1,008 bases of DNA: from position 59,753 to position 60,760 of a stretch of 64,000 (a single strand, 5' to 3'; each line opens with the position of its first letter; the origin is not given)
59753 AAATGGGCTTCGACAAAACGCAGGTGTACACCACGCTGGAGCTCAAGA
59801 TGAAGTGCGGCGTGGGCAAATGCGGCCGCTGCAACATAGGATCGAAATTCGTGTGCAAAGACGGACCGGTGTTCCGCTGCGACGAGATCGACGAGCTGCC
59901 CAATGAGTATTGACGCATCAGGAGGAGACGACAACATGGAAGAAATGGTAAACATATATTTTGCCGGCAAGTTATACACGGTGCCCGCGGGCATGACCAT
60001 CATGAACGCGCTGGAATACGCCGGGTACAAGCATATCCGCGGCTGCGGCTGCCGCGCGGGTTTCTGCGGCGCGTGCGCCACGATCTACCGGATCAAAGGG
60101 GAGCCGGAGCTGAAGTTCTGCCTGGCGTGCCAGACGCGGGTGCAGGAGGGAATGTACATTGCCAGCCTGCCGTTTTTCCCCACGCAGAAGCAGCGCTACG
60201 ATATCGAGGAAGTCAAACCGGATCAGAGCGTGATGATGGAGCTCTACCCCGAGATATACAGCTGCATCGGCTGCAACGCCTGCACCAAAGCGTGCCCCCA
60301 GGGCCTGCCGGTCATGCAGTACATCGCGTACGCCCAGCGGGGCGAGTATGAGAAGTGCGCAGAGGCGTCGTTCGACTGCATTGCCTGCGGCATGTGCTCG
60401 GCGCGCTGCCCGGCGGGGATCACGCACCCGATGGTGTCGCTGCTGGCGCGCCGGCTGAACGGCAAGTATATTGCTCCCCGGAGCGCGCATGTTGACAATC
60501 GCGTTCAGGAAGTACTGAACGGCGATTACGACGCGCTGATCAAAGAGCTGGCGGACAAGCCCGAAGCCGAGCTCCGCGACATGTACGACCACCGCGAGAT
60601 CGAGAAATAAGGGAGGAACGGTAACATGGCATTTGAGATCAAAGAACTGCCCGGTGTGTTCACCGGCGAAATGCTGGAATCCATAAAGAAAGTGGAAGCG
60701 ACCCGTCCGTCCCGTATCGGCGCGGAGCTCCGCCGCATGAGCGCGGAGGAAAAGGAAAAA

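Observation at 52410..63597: Ten-gene ldh / hdrBCA-mvhD / Flx- and Asr-like / frdBA-like / AAE-transporter operon: candidate novel flavin-based electron-bifurcating fumarate (or related enoate/dicarboxylate) reductase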

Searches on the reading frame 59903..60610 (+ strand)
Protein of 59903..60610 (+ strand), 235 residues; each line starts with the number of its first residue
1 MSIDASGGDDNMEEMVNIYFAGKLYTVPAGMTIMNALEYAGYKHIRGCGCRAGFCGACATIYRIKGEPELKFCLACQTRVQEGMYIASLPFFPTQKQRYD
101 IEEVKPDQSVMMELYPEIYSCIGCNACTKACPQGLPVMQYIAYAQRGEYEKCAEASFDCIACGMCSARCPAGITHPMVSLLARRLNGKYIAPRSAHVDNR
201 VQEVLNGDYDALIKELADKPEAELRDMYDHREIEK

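Call 3: search_protein_families(library=pfam, proteins=[window:59903-60610:+])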
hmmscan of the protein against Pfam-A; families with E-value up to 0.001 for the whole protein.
window:59903-60610:+ (235 aa): 10 families
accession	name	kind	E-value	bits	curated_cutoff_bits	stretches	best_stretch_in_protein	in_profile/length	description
PF13510.11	Fer2_4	-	2.9e-09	37.3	22.8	1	14-88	2-79/82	2Fe-2S iron-sulfur cluster binding domain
PF12838.12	Fer4_7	-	2e-08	35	27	1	120-173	1-52/52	4Fe-4S dicluster domain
PF13187.11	Fer4_9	-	2.1e-08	34.5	27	1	121-172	2-50/52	4Fe-4S dicluster domain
PF13183.11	Fer4_8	-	2.8e-08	34.6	27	1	55-135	8-68/68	4Fe-4S dicluster domain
PF13237.11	Fer4_10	-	4.2e-08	33.4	25.5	1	120-170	8-53/53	4Fe-4S dicluster domain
PF13534.11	Fer4_17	-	5.8e-07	30.4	22.2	1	138-173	26-60/61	4Fe-4S dicluster domain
PF14697.11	Fer4_21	-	2e-05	25.1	35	1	120-171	7-53/59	4Fe-4S dicluster domain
PF00111.32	Fer2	-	5.4e-05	23.5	21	1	25-81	10-77/77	2Fe-2S iron-sulfur cluster binding domain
PF00037.32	Fer4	-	0.00017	21.7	21.1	0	121-134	8-21/24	4Fe-4S binding domain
PF12797.12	Fer4_2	-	0.0005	20.3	24.5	1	120-132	9-21/22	4Fe-4S binding domain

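Call 4: search_protein_families(library=ncbifam, proteins=[window:59903-60610:+])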
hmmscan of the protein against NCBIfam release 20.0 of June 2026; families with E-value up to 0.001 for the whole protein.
window:59903-60610:+ (235 aa): 21 families
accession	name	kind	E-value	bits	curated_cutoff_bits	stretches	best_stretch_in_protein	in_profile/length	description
TIGR00314.1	cdhA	equivalog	4e-13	48.1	781.3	1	95-183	378-461/784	CO dehydrogenase/acetyl-CoA synthase complex subunit alpha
TIGR01945.1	rnfC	subfamily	5e-11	41.8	245.95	1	119-174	363-419/435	RnfABCDGE type electron transport complex subunit C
NF003454.1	PRK05035.1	equivalog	1.2e-10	40.6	345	1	112-176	360-423/556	electron transport complex subunit RsxC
NF004898.0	PRK06259.1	equivalog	3e-10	39.4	385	1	23-96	19-92/488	fumarate reductase (CoM/CoB) subunit TfrB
NF041837.1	rnfC_Methano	equivalog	1.9e-08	33.6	650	1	117-173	356-413/438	Rnf electron transport complex subunit RnfC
TIGR00384.1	dhsB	subfamily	3.4e-07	29.9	88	0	31-93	26-91/222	succinate dehydrogenase and fumarate reductase iron-sulfur protein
NF040763.1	FeFe_hydrog_A6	exception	1e-06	27.5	765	0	106-173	132-204/571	NADH-dependent [FeFe] hydrogenase, group A6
TIGR01971.1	NuoI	subfamily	4.2e-06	26.3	113.05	1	112-172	35-96/121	NADH-quinone oxidoreductase, chain I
NF004616.0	PRK05950.1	subfamily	2.3e-05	23.6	228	0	90-133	120-161/238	succinate dehydrogenase iron-sulfur subunit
TIGR00403.1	ndhI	equivalog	3e-05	23.7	302.35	1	99-172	42-117/183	NAD(P)H-quinone oxidoreductase subunit I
TIGR02512.1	FeFe_hydrog_A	subfamily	3.9e-05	22.7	405.95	1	119-173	7-66/375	[FeFe] hydrogenase, group A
NF007382.0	PRK09898.1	equivalog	5.4e-05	22.8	213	1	120-173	155-197/208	ferredoxin-like protein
NF010071.0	PRK13552.1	equivalog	7e-05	22.2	264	0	50-82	57-83/241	fumarate reductase iron-sulfur subunit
NF042909.1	FMH_DH_FwdF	exception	8.8e-05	21.8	375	1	119-172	15-70/336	tungsten-dependent formylmethanofuran dehydrogenase subunit FwdF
TIGR02912.1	sulfite_red_C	equivalog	0.00011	21.3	324.1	1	115-172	165-216/314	sulfite reductase subunit C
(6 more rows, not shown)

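Call 37: search_solved_structures(query=window:59903-60610:+, max_evalue=0.01, show_alignments=1)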
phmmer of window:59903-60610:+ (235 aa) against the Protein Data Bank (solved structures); distinct sequences matched with E-value up to 0.01: 97 (the best 60 are shown).
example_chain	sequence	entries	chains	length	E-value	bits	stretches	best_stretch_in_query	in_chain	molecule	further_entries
9eri_C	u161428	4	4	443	9.2e-08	34.7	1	120-175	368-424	Na(+)-translocating ferredoxin:NAD(+) oxidoreductase complex subunit C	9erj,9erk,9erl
8ahx_C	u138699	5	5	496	1.2e-07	34.3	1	120-177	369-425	Ion-translocating oxidoreductase complex subunit C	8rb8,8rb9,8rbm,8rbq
9hyu_C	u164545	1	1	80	8.3e-06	28.3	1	120-175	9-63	Photosystem I iron-sulfur center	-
6hum_I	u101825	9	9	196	8.9e-06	28.2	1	98-172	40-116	NAD(P)H-quinone oxidoreductase subunit I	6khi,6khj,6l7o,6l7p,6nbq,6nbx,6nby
31ox_C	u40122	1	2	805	1.2e-05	27.7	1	118-181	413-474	Acetyl-CoA decarbonylase/synthase complex subunit alpha 2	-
8riu_A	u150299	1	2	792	1.5e-05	27.4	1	118-176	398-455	Acetyl-CoA decarbonylase/synthase complex subunit alpha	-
8gs8_B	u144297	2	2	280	1.7e-05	27.3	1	49-171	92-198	Succinate dehydrogenase [ubiquinone] iron-sulfur subunit, mitochondrial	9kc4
7yca_C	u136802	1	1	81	2.1e-05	26.9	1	118-175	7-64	Photosystem I iron-sulfur center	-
3cf4_A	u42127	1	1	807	2.5e-05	26.7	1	113-179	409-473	Acetyl-CoA decarboxylase/synthase alpha subunit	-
2bs2_B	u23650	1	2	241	2.6e-05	26.7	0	117-146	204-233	QUINOL-FUMARATE REDUCTASE IRON-SULFUR SUBUNIT B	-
9ygv_C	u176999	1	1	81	2.6e-05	26.7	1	118-183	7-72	Photosystem I iron-sulfur center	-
1e7p_B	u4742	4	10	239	2.7e-05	26.6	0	117-146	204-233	Fumarate reductase iron-sulfur subunit | FUMARATE REDUCTASE IRON-SULFUR PROTEIN | QUINOL-FUMARATE REDUCTASE IRON-SULFUR SUBUNIT B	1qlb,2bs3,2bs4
9e0j_K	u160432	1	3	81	2.9e-05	26.5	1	118-178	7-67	Photosystem I iron-sulfur center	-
2wsc_C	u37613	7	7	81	3.7e-05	26.2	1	118-175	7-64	PHOTOSYSTEM I IRON-SULFUR CENTER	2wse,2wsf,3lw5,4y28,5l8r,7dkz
7f4v_aC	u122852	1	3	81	4e-05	26.1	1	118-178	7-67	Photosystem I iron-sulfur center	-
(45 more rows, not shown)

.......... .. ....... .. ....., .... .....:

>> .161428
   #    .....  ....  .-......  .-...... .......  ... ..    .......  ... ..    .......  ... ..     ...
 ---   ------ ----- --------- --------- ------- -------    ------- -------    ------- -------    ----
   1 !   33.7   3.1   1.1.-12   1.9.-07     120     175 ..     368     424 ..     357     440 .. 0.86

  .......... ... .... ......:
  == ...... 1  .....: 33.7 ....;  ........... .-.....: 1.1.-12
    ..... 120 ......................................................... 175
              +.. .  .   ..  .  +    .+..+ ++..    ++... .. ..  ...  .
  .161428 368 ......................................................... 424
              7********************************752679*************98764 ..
